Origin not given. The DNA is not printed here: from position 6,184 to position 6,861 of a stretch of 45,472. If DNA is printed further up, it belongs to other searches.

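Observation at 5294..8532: Four tightly overlapped genes: GTP cyclohydrolase III, Zn-less MDR dehydrogenase, Cys-less PTPS-fold protein and GT4 glycosyltransferase; candidate undescribed pterin or pyrimidine-glycoside pathway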

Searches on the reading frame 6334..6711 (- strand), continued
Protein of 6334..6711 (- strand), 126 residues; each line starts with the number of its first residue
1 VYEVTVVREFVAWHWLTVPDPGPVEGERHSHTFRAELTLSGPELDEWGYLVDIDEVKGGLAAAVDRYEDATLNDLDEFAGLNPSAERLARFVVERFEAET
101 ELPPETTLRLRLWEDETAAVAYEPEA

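Call 39: search_solved_structures(query=A1, max_evalue=0.01, show_alignments=2)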
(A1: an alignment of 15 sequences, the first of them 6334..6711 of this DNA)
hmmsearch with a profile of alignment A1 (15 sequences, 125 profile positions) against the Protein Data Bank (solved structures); distinct sequences matched with E-value up to 0.01: 7.
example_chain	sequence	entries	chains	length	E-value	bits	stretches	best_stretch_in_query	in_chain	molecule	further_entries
3d7j_A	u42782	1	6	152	1.7e-16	63.5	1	1-124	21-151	Uncharacterized protein SCO6650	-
4ntk_A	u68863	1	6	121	6.9e-09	38.9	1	9-97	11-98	6-carboxy-5,6,7,8-tetrahydropterin synthase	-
3qna_A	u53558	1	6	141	9.6e-09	38.5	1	9-97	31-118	6-carboxy-5,6,7,8-tetrahydropterin synthase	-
4ntm_A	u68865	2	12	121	1.1e-08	38.3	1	9-97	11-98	6-carboxy-5,6,7,8-tetrahydropterin synthase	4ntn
3qn0_A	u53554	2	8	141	1.6e-08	37.8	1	10-97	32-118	6-carboxy-5,6,7,8-tetrahydropterin synthase | 6-pyruvoyl tetrahydrobiopterin synthase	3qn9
2dj6_A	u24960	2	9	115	5.4e-07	32.8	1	3-116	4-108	hypothetical protein PH0634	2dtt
2oba_A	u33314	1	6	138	1.1e-06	31.8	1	14-98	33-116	Probable 6-pyruvoyl tetrahydrobiopterin synthase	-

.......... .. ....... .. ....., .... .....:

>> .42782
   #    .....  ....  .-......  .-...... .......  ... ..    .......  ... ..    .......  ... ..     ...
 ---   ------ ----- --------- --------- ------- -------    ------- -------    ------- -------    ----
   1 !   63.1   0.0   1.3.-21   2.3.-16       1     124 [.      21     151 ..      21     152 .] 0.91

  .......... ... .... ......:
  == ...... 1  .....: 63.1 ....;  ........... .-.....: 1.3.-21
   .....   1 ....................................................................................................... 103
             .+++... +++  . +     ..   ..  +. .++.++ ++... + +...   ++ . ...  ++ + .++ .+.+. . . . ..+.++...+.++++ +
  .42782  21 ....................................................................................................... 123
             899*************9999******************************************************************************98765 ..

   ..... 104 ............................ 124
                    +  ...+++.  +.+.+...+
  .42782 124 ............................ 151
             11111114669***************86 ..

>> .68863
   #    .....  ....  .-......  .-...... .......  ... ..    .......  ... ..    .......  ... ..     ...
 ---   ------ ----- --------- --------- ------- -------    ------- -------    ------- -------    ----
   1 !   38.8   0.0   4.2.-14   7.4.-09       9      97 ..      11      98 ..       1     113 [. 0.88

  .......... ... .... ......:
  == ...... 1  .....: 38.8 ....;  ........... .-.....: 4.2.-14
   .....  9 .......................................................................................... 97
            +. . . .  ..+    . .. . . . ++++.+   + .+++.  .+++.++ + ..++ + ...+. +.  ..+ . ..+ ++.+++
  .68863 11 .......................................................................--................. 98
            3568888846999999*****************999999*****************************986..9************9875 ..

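Call 44: search_protein_families(library=pfam, proteins=[L027:8515-9435:+, L038:8223-8609:-, L058:3086-5071:+, L026:1667-2446:-, L073:4951-5835:+, L060:989-2104:-, L017:8235-8792:+, L002:5498-6877:+, L002:8401-9315:+], max_evalue=0.01)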
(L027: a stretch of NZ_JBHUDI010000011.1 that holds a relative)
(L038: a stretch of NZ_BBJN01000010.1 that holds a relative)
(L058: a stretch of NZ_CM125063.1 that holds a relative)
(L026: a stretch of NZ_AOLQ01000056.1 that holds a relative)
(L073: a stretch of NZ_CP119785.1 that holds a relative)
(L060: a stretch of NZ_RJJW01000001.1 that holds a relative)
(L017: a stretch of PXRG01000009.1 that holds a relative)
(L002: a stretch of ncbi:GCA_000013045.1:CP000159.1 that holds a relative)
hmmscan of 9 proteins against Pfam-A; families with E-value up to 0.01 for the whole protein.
L027:8515-9435:+ (306 aa): 5 families
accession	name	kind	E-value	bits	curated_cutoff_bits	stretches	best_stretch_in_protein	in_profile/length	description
PF08242.18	Methyltransf_12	-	3.6e-09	37.7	30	1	47-163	2-97/98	Methyltransferase domain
PF13649.12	Methyltransf_25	-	3.1e-08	34.6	27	1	47-162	3-97/97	Methyltransferase domain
PF08241.18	Methyltransf_11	-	5.2e-07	30.7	21.2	1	47-166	2-95/95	Methyltransferase domain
PF13489.12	Methyltransf_23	-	5.7e-06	26.6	27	1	22-166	3-116/164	Methyltransferase domain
PF02636.23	Methyltransf_28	-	0.001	19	23.3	1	40-89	17-72/249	Putative S-adenosyl-L-methionine-dependent methyltransferase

L038:8223-8609:- (128 aa): 1 family
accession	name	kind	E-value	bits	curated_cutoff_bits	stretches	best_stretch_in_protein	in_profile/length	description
PF24287.1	DUF7475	-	1.1e-05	26.1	31.3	1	17-125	14-115/115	Family of unknown function (DUF7475)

L058:3086-5071:+ (661 aa): 6 families
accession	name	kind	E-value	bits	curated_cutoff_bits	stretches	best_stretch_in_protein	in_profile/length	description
PF00248.27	Aldo_ket_red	-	1.5e-43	149.4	24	1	376-654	1-289/291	Aldo/keto reductase family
PF01408.29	GFO_IDH_MocA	-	4.1e-19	69.9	24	1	2-113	2-115/120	Oxidoreductase family, NAD-binding Rossmann fold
PF22725.1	GFO_IDH_MocA_C3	-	2.8e-10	40.7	27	1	127-252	2-123/124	GFO/IDH/MocA C-terminal domain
PF02894.22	GFO_IDH_MocA_C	-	3.8e-07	30.6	22.9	1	133-334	4-216/218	Oxidoreductase family, C-terminal alpha/beta domain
PF03447.22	NAD_binding_3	-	3.9e-07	31.2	24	1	7-111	1-110/116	Homoserine dehydrogenase, NAD binding domain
PF03435.24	Sacchrp_dh_NADP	-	0.00049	20.9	25.1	0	3-87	1-95/129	Saccharopine dehydrogenase NADP binding domain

L026:1667-2446:- (259 aa): 1 family
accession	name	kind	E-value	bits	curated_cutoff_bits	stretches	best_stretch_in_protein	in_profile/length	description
PF01066.26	CDP-OH_P_transf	-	9.5e-16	59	22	1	79-227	3-138/152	CDP-alcohol phosphatidyltransferase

L073:4951-5835:+ (294 aa): 1 family
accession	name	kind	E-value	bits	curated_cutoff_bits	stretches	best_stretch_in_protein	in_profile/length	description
PF00884.28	Sulfatase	-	7e-05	22.7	25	1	91-242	119-257/301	Sulfatase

L060:989-2104:- (371 aa): 3 families
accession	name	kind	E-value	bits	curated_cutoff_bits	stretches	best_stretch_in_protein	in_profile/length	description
PF00534.26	Glycos_transf_1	-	5.3e-12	46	26.4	1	197-338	11-151/172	Glycosyl transferases group 1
PF13692.12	Glyco_trans_1_4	-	3.4e-11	44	27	1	202-337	2-134/142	Glycosyl transferases group 1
PF13524.12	Glyco_trans_1_2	-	0.0002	21.7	25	1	222-340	5-109/144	Glycosyl transferase-like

L017:8235-8792:+ (185 aa): 1 family
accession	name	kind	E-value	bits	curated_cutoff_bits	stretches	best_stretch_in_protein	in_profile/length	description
PF04307.19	YdjM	-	6.4e-06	26.2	29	1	1-97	1-109/176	YdjM inner membrane protein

L002:5498-6877:+ (459 aa): 2 families
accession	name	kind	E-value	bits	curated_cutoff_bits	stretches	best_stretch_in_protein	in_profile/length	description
PF00925.25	GTP_cyclohydro2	-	5.1e-68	228.2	23.3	1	12-176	2-164/165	GTP cyclohydrolase II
PF01872.23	RibD_C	-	8.1e-45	153.5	24.1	1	236-447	1-196/197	RibD C-terminal domain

L002:8401-9315:+ (304 aa): 4 families
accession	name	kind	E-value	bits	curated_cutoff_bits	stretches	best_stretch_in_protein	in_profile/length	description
PF08242.18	Methyltransf_12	-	1.7e-07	32.3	30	1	45-166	1-97/98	Methyltransferase domain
PF13649.12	Methyltransf_25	-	0.00011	23.3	27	0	44-152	1-81/97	Methyltransferase domain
PF13489.12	Methyltransf_23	-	0.0014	18.8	27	1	26-166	6-113/164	Methyltransferase domain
PF02636.23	Methyltransf_28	-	0.0087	16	23.3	0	35-95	12-76/249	Putative S-adenosyl-L-methionine-dependent methyltransferase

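Call 60: search_protein_families(library=ncbifam, proteins=[L027:8515-9435:+, L026:1667-2446:-, L058:3086-5071:+], max_evalue=0.001)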
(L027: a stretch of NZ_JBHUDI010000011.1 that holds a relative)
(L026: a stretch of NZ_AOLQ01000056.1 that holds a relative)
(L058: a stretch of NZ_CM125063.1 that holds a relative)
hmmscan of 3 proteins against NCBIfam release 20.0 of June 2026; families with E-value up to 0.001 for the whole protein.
L027:8515-9435:+ (306 aa): 1 family
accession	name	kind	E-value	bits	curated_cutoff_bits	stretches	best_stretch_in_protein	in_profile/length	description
NF043040.1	corrin_prot_MT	hypoth_equivalog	0.00023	20.7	180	0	39-89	38-85/216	corrinoid protein-associated methyltransferase CpaM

L026:1667-2446:- (259 aa): 7 families
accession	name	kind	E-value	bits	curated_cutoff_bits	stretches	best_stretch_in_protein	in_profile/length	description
TIGR00473.1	pssA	equivalog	3.1e-07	30.6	107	1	115-211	28-125/153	CDP-diacylglycerol--serine O-phosphatidyltransferase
NF045883.1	PIPSynth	equivalog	1.7e-06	27.9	170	1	80-149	25-91/197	phosphatidylinositol phosphate synthase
NF040950.1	archin_ph_syn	equivalog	2.2e-06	27.6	180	1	80-150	26-93/191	archaetidylinositol phosphate synthase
TIGR00560.1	pgsA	equivalog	3.4e-06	27.7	109.1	1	104-227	30-152/183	CDP-diacylglycerol--glycerol-3-phosphate 3-phosphatidyltransferase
NF038086.1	anchor_synt_A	exception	5.2e-06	26.4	200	1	76-159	6-83/222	protein sorting system archaetidylserine synthase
TIGR04217.1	archae_ser_T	exception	0.00013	21.8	200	1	90-188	19-115/221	archaetidylserine synthase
NF053678.1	ClpnSynClsA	equivalog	0.00091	19.5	240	0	79-169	5-91/180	cardiolipin synthase ClsA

L058:3086-5071:+ (661 aa): 12 families
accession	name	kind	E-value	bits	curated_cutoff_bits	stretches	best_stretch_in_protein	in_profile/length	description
NF008598.0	PRK11565.1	equivalog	1.6e-38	132.4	425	2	514-654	118-260/275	2,5-didehydrogluconate reductase DkgA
NF008377.0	PRK11172.1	equivalog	7.8e-37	126.9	327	2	509-654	104-250/267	2,5-didehydrogluconate reductase DkgB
TIGR04380.1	myo_inos_iolG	equivalog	2.4e-14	52.9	355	1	1-332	2-327/330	inositol 2-dehydrogenase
NF007695.0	PRK10376.1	subfamily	3.5e-10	39.5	280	1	511-655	142-287/290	oxidoreductase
NF052479.1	LevoglcsnDh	equivalog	5.6e-10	38.4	650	1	27-164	39-173/386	levoglucosan dehydrogenase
NF040723.1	UDP-GlcNAcDh_Arch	equivalog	8.2e-10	38.7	450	1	2-141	2-141/302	UDP-N-acetylglucosamine 3-dehydrogenase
NF049922.1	MethglyxlRedYdjG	equivalog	2.2e-07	30.2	550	0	442-482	108-148/326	NADH-dependent methylglyoxal reductase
NF008607.0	PRK11579.1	subfamily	2.2e-06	26.9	330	1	6-155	10-157/346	oxidoreductase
NF052679.1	InsChiInosDhIolG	equivalog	2.2e-06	26.9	540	1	3-111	5-117/343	bifunctional inositol 2-dehydrogenase/D-chiro-inositol 1-dehydrogenase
NF058561.1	BT_2158_fam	equivalog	7.5e-06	24.8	750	1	2-142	37-178/487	glycoside 3-dehydrogenase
NF007574.0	PRK10206.1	equivalog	1e-05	24.8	352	1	47-190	52-193/345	oxidoreductase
NF041392.1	XylDh_Gfo6_Halo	equivalog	0.0001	21.2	350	1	35-161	53-182/350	D-xylose 1-dehydrogenase Gfo6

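Call 65: search_protein_representatives(alignment_id=A2)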
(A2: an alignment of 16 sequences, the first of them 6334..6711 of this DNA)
Query: 16 sequences, 125 profile positions. Proteins with E-value up to 0.001 (for the whole library): 6064; up to 1e-10: 1781; up to 1e-30: 74. The best 150 are listed.
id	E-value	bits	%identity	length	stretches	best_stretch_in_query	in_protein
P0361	6.0e-57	207.2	-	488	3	2-125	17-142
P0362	2.7e-56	205.1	-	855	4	2-125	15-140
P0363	4.9e-48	178.4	-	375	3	2-124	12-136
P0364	7.3e-48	177.8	-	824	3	2-125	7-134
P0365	4.0e-46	172.2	-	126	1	1-125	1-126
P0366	1.4e-45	170.5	-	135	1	1-125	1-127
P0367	2.9e-45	169.4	-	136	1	3-125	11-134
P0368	9.0e-45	167.8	-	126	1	1-123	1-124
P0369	1.4e-44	167.3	-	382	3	2-125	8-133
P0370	1.2e-43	164.2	-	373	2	2-125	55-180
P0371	5.1e-43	162.2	-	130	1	1-123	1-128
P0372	8.4e-42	158.3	-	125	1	1-123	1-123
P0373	1.4e-41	157.5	-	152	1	1-123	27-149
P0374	2.2e-40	153.6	-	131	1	2-123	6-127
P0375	3.2e-39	149.9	-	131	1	2-124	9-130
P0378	5.9e-38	145.8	-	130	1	2-123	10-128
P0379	6.4e-38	145.7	-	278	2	2-118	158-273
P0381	4.0e-37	143.1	-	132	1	1-124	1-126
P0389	1.2e-34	135.1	-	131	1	2-120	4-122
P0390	2.2e-34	134.3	-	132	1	2-124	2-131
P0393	2.8e-34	133.9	-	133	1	2-124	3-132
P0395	3.2e-34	133.8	-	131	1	1-124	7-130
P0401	4.0e-33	130.2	-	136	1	1-124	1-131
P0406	1.1e-32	128.8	-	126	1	1-123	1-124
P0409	1.8e-32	128.1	-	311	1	1-110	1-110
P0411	2.6e-32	127.6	-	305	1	1-101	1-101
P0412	3.2e-32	127.3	-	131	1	2-125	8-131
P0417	7.6e-32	126.1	-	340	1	1-102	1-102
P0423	2.7e-31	124.3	-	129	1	1-122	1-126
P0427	3.7e-31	123.8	-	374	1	1-105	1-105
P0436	1.6e-30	121.8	-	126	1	1-124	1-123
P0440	2.7e-30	121.1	-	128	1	1-124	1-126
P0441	3.0e-30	120.9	-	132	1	1-125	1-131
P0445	8.3e-30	119.5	-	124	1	1-122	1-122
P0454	2.4e-29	118.0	-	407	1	1-114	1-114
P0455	3.6e-29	117.4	-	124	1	1-123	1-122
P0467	2.9e-28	114.5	-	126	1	1-123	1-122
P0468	3.4e-28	114.3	-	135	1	1-124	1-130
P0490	6.6e-27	110.1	-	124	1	1-124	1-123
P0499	2.1e-26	108.5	-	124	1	1-123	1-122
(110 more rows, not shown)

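Call 66: list_cluster_members(proteins=[P0361, P0362, P0363, P0364, P0369, P0370, P0379, P0409, P0454, P0427])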
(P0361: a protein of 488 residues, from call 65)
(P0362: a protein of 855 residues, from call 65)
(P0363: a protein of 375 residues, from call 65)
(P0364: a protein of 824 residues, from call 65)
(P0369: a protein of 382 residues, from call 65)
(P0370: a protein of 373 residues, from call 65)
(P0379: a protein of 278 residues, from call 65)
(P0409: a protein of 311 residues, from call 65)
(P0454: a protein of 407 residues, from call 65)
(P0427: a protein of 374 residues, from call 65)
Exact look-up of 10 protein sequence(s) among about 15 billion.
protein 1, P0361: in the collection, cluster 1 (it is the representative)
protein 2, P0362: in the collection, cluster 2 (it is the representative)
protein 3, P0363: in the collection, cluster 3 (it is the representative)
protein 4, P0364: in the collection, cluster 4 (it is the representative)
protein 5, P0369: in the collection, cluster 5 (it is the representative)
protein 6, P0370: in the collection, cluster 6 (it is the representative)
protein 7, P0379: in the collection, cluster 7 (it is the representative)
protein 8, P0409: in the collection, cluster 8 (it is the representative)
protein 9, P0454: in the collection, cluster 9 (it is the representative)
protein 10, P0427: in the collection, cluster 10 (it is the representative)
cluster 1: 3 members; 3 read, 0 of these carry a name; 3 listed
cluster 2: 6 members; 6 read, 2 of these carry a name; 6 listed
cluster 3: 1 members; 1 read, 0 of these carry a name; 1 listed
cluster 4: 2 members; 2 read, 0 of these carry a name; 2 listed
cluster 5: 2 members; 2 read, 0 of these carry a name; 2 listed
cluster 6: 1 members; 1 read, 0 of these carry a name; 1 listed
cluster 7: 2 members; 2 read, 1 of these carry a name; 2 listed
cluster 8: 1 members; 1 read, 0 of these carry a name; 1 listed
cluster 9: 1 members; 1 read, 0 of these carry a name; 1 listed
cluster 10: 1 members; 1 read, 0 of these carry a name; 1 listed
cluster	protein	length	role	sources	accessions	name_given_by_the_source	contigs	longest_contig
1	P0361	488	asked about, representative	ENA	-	-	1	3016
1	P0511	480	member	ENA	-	-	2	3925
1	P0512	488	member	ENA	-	-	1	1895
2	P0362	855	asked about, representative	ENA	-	-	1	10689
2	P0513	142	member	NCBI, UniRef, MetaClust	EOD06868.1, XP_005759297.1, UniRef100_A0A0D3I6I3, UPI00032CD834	hypothetical protein EMIHUDRAFT_258692, partial [Emiliania huxleyi CCMP1516] | 6-pyruvoyltetrahydropterin synthase n=2 Tax=Emiliania huxleyi TaxID=2903 ... | status=active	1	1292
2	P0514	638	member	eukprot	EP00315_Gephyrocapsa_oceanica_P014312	CAMPEP_0185348086 /NCGR_PEP_ID=MMETSP1364-20130426/1529_1 /TAXON_ID=38817 ...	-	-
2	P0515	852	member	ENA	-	-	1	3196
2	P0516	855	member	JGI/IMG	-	-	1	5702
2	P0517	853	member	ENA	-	-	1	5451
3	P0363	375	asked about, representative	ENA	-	-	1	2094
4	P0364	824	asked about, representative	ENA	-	-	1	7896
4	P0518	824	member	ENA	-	-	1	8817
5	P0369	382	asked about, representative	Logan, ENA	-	-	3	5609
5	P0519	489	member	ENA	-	-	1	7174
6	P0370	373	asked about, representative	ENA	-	-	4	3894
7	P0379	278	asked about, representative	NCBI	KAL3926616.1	MAG: hypothetical protein SGPRY_003217 [Prymnesium sp.]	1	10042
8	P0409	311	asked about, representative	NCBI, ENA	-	-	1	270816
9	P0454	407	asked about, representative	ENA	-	-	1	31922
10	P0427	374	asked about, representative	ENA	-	-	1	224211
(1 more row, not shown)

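Call 67: search_protein_families(library=pfam, proteins=[P0361, P0362, P0364, P0369, P0370, P0409, P0454, P0427, P0417, P0411], max_evalue=0.001)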
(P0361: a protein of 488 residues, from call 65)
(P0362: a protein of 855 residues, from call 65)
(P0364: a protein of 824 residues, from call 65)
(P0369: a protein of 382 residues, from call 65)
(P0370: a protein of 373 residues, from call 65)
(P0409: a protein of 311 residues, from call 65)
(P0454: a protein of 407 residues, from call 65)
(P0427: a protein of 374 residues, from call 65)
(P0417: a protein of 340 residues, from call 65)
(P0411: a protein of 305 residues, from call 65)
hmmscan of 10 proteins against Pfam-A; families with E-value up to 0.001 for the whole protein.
P0361 (488 aa): 1 family
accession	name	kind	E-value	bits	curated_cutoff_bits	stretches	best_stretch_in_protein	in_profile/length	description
PF01242.24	PTPS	-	2.6e-40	137.6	22.4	3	21-140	4-120/121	6-pyruvoyl tetrahydropterin synthase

P0362 (855 aa): 1 family
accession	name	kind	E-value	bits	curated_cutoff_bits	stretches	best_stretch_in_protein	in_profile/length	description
PF01242.24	PTPS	-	9.1e-38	129.4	22.4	3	17-138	2-120/121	6-pyruvoyl tetrahydropterin synthase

P0364 (824 aa): 1 family
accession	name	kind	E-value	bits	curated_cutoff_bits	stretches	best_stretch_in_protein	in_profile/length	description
PF01242.24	PTPS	-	1.8e-35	121.9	22.4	3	11-132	4-120/121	6-pyruvoyl tetrahydropterin synthase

P0369 (382 aa): 1 family
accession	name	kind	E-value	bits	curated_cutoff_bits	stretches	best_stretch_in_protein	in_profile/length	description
PF01242.24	PTPS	-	7.1e-30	103.9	22.4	2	14-131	6-120/121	6-pyruvoyl tetrahydropterin synthase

P0370 (373 aa): 1 family
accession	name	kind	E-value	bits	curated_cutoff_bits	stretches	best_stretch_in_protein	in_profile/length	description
PF01242.24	PTPS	-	1.9e-30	105.8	22.4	2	57-178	2-120/121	6-pyruvoyl tetrahydropterin synthase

P0409 (311 aa): 1 family
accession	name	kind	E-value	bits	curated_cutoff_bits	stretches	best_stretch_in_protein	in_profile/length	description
PF01242.24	PTPS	-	1e-19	71.1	22.4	1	4-107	2-104/121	6-pyruvoyl tetrahydropterin synthase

P0454 (407 aa): 1 family
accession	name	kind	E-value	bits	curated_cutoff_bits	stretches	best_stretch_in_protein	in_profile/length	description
PF01242.24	PTPS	-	1.4e-21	77.2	22.4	1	4-107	2-104/121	6-pyruvoyl tetrahydropterin synthase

P0427 (374 aa): 1 family
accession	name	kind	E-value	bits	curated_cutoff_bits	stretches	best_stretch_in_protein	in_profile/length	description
PF01242.24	PTPS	-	5.6e-21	75.2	22.4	1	4-122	2-119/121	6-pyruvoyl tetrahydropterin synthase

P0417 (340 aa): 1 family
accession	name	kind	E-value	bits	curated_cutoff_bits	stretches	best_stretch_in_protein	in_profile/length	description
PF01242.24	PTPS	-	3.5e-20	72.6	22.4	1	4-101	2-98/121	6-pyruvoyl tetrahydropterin synthase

P0411 (305 aa): 1 family
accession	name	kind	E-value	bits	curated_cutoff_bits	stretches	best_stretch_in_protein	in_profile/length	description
PF01242.24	PTPS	-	2.5e-18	66.6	22.4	1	4-99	2-96/121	6-pyruvoyl tetrahydropterin synthase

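Call 72: list_cluster_members(proteins=[P0374, P0381, P0390, P0393, P0401, P0378, P0389, P0395, P0412, P0423])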
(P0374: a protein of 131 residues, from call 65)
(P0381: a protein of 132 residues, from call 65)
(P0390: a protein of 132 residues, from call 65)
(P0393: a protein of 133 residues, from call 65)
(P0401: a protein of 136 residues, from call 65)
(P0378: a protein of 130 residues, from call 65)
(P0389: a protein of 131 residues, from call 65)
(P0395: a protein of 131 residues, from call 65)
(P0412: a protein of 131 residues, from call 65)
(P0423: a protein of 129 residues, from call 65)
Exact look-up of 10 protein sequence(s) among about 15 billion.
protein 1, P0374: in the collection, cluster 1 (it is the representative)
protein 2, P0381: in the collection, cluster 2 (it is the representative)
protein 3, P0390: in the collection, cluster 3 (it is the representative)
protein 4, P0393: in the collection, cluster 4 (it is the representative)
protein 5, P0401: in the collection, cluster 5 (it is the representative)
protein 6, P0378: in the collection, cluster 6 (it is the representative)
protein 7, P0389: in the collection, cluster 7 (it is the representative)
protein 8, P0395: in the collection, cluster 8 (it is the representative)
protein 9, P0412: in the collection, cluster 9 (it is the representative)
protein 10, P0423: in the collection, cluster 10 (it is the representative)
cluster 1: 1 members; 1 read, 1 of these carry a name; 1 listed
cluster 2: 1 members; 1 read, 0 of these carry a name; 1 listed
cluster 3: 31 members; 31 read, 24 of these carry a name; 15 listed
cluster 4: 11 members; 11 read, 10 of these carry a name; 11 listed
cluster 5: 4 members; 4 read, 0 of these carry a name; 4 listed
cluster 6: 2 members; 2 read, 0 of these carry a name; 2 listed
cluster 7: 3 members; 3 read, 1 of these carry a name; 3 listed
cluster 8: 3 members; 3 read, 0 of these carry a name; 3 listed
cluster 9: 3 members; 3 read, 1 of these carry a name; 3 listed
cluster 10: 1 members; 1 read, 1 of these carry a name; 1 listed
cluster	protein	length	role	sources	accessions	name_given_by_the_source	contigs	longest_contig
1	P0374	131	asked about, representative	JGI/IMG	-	6-pyruvoyltetrahydropterin/6-carboxytetrahydropterin synthase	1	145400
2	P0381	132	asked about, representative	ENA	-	-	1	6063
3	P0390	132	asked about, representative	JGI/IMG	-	6-pyruvoyl-tetrahydropterin synthase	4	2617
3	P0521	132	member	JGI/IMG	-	6-pyruvoyl-tetrahydropterin synthase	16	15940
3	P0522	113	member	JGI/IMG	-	6-pyruvoyl-tetrahydropterin synthase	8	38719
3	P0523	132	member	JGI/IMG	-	6-pyruvoyl-tetrahydropterin synthase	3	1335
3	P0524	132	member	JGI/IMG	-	6-pyruvoyl-tetrahydropterin synthase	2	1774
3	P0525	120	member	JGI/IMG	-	6-pyruvoyl-tetrahydropterin synthase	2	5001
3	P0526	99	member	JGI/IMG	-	6-pyruvoyl-tetrahydropterin synthase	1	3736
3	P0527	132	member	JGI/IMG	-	6-pyruvoyl-tetrahydropterin synthase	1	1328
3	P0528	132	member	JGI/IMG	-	6-pyruvoyl-tetrahydropterin synthase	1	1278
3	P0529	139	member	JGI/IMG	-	6-pyruvoyl-tetrahydropterin synthase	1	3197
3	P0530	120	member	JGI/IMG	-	6-pyruvoyl-tetrahydropterin synthase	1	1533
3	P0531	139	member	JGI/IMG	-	6-pyruvoyl-tetrahydropterin synthase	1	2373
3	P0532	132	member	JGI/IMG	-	6-pyruvoyl-tetrahydropterin synthase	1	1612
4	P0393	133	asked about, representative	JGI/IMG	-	6-pyruvoyl-tetrahydropterin synthase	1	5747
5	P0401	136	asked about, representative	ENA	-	-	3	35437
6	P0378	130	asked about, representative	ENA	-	-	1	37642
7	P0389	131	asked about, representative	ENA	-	-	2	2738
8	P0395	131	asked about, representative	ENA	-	-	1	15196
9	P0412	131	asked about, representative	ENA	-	-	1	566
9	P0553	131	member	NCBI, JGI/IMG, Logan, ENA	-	6-pyruvoyltetrahydropterin/6-carboxytetrahydropterin synthase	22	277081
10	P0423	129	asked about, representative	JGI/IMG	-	6-pyruvoyltetrahydropterin/6-carboxytetrahydropterin synthase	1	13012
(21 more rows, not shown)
